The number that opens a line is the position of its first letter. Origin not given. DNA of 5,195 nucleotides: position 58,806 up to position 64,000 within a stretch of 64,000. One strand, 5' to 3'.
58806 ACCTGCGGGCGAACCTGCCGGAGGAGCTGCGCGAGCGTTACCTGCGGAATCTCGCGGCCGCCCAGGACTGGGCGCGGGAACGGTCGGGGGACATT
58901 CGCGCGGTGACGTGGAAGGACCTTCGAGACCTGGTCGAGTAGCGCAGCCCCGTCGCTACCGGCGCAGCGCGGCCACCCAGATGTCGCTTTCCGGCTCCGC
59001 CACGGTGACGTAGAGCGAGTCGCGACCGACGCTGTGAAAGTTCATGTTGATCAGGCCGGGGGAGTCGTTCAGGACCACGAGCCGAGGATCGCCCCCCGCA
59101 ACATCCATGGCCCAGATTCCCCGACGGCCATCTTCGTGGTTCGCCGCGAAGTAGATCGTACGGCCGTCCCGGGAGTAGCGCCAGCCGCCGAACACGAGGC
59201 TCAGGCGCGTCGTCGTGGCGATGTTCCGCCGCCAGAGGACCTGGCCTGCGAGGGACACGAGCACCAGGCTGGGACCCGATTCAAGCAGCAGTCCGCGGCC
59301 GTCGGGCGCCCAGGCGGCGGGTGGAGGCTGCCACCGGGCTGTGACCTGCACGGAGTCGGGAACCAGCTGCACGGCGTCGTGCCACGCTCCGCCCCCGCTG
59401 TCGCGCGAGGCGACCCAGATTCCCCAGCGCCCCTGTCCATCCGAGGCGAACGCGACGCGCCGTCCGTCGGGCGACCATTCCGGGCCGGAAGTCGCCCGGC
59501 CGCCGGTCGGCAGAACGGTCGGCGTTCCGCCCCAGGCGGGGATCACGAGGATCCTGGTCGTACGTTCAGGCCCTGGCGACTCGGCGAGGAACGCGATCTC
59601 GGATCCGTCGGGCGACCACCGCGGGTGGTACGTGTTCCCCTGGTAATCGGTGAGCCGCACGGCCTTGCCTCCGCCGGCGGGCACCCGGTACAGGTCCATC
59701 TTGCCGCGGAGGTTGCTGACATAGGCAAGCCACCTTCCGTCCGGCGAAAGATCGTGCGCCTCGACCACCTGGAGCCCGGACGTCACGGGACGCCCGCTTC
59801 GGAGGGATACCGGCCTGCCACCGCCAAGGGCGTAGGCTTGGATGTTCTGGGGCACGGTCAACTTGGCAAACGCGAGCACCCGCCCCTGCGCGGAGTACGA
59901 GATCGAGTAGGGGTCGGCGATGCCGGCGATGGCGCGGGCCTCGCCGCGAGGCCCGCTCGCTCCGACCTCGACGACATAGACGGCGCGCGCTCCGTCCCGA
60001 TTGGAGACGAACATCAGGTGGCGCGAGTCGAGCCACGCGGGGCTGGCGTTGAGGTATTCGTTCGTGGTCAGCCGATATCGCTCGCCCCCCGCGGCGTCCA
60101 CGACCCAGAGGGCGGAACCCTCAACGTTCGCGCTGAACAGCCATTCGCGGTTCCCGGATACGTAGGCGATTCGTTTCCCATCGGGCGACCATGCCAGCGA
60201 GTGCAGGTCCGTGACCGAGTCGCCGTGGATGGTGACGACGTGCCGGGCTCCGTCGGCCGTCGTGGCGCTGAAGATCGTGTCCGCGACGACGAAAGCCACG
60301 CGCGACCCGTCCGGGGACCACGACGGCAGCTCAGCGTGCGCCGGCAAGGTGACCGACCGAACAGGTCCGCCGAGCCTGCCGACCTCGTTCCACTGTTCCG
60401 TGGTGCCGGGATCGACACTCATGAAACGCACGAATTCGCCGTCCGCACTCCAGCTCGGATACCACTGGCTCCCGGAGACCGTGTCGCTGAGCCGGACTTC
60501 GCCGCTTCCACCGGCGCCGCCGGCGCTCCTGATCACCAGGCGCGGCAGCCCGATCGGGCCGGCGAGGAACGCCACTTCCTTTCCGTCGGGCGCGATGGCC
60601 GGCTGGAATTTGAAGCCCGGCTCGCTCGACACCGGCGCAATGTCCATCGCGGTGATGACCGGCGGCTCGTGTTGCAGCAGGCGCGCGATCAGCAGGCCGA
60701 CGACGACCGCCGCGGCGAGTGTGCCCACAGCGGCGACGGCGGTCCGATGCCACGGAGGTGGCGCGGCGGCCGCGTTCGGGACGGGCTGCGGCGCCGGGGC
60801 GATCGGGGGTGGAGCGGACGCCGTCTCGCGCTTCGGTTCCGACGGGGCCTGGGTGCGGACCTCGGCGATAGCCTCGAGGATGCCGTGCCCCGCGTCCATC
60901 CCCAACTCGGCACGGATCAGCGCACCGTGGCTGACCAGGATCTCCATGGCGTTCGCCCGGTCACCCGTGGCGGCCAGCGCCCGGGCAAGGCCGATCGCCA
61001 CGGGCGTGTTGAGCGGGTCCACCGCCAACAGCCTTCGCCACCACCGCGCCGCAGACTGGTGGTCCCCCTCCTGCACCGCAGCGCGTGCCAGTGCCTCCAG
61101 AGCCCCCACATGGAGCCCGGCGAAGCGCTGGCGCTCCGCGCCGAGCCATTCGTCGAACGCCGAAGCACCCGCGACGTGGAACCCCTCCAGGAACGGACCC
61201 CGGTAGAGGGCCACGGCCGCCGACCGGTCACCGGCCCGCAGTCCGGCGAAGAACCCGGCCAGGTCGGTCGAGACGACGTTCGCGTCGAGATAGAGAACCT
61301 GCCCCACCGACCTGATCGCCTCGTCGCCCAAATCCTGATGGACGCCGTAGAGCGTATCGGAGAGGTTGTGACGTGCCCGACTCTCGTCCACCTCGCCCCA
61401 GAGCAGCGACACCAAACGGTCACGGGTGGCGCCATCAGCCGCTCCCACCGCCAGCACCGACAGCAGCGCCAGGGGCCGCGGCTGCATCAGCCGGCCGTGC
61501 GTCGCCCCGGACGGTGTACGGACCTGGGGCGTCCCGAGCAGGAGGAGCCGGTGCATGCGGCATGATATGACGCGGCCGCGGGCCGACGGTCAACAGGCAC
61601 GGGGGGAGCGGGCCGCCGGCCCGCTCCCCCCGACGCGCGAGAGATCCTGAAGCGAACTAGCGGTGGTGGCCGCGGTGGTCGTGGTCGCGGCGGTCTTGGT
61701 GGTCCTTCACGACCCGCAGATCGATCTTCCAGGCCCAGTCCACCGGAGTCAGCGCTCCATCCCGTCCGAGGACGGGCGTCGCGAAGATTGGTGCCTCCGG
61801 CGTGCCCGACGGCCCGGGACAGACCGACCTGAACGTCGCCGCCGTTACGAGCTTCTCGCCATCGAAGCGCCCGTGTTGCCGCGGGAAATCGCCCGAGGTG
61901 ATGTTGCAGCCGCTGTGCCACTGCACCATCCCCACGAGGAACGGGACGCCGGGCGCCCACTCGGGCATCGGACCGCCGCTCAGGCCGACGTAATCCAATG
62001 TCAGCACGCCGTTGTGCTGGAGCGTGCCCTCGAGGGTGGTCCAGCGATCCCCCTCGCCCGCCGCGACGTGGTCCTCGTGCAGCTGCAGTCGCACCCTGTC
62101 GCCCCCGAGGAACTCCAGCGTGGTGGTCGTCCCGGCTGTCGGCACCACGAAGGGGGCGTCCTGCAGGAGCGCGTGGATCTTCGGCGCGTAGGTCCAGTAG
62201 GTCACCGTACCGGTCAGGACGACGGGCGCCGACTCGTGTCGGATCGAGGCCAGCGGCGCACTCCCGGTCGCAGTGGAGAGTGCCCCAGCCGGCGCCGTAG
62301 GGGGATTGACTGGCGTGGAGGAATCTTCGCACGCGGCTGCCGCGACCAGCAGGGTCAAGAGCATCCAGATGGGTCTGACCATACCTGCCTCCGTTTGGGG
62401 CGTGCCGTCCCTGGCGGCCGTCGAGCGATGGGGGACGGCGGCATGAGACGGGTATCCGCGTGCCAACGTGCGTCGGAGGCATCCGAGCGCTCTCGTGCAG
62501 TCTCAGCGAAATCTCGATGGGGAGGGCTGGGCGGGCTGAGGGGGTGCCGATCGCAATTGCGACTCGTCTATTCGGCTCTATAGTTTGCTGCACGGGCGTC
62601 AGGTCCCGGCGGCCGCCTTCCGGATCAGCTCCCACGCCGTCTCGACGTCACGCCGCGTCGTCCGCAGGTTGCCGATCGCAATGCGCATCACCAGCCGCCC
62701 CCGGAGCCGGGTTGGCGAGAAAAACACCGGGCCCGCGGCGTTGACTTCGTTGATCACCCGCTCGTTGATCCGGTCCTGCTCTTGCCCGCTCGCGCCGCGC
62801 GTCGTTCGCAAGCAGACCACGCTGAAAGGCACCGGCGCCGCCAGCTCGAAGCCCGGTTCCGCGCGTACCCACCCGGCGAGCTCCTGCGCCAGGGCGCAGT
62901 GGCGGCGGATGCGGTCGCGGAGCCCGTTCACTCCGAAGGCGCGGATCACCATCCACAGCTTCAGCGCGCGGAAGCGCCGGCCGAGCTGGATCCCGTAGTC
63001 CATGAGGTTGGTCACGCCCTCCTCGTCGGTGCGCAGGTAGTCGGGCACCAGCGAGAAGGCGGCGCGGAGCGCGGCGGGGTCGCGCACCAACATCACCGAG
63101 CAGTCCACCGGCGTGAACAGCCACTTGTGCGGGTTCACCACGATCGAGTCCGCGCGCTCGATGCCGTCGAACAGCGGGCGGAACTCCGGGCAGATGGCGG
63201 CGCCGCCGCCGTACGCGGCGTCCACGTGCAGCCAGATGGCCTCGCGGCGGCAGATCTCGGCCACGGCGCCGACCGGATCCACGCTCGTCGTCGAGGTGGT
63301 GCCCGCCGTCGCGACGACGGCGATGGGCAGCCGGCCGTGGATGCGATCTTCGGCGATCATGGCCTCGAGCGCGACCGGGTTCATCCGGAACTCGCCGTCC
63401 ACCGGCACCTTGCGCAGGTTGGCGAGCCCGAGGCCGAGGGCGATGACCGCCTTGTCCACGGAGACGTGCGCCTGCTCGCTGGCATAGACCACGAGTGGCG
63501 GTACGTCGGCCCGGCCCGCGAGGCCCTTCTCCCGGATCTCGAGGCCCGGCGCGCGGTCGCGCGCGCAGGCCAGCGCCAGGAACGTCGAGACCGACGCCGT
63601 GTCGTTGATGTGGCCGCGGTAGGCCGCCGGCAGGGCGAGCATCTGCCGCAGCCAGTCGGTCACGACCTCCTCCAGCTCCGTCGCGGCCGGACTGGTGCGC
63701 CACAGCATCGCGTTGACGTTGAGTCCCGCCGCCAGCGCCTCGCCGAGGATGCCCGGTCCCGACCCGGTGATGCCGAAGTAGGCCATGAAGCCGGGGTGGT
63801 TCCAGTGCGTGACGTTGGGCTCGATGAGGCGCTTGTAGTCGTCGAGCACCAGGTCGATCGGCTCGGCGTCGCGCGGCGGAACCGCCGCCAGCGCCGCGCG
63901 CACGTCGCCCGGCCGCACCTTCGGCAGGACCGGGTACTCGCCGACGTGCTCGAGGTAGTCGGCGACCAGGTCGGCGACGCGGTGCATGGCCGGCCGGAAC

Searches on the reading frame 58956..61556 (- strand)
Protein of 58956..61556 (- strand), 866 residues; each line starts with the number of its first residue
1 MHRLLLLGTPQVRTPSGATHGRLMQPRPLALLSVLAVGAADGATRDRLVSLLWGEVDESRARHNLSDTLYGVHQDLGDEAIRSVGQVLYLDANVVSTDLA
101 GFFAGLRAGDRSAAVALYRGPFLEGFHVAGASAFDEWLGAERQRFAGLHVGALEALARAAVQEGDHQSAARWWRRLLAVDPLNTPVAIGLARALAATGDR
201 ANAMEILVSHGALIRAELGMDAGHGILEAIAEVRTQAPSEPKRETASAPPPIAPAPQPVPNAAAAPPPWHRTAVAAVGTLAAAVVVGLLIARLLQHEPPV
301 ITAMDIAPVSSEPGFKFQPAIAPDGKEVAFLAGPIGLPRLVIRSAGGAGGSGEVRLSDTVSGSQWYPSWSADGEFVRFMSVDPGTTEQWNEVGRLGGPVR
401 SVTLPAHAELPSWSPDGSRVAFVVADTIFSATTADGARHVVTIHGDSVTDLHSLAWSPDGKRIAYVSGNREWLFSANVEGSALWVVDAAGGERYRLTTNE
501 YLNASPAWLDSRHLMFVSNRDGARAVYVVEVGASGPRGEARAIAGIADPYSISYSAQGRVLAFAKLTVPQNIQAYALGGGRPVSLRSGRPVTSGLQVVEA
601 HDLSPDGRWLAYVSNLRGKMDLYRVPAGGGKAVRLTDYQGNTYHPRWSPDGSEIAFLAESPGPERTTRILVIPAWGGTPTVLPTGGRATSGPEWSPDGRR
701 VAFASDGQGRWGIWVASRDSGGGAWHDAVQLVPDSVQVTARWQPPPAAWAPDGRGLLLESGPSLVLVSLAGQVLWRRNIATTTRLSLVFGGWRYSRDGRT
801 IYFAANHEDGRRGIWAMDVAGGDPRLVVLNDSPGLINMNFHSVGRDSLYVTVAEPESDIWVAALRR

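Call 56: search_protein_families(library=pfam, proteins=[window:58956-61556:-], max_evalue=0.001)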
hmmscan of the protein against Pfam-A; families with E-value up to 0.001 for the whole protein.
window:58956-61556:- (866 aa): 7 families
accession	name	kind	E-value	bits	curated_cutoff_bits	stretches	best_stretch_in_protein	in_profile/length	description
PF07676.18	PD40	-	2.1e-41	139.5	20.9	2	691-715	13-38/38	WD40-like Beta Propeller Repeat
PF03704.23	BTAD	-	2.6e-14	54.2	22.1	1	112-234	30-146/146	Bacterial transcriptional activator domain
PF00930.27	DPPIV_N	-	2.1e-12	46.9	22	0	406-469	43-121/354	Dipeptidyl peptidase IV (DPP IV) N-terminal region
PF25174.1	Beta-prop_THOC3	-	6e-06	25.9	305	0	413-656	54-271/272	THOC3 beta-propeller domain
PF14559.12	TPR_19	-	2.5e-05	25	25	1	160-207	1-48/68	Tetratricopeptide repeat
PF24797.1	Beta-prop_WDR35_TULP_N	-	0.00024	20.8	80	0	412-472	122-180/332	WDR35/TULP4 N-terminal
PF23414.1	Beta-prop_EML_2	-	0.00062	19.7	90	0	399-468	33-101/266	Echinoderm microtubule-associated protein second beta-propeller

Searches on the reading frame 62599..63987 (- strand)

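Call 56: search_protein_families(library=pfam, proteins=[window:62599-63987:-], max_evalue=0.001)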
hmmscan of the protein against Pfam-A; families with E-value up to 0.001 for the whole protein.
window:62599-63987:- (462 aa): 3 families
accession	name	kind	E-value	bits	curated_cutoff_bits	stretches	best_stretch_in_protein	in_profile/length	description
PF00282.25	Pyridoxal_deC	-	5.1e-100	335.3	27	1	26-394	1-373/375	Pyridoxal-dependent decarboxylase conserved domain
PF01212.27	Beta_elim_lyase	-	5.3e-06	26.4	27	1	167-375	74-231/288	Beta-eliminating lyase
PF05889.19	SepSecS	-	0.00014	21.1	21.1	1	172-308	109-243/389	O-phosphoseryl-tRNA(Sec) selenium transferase, SepSecS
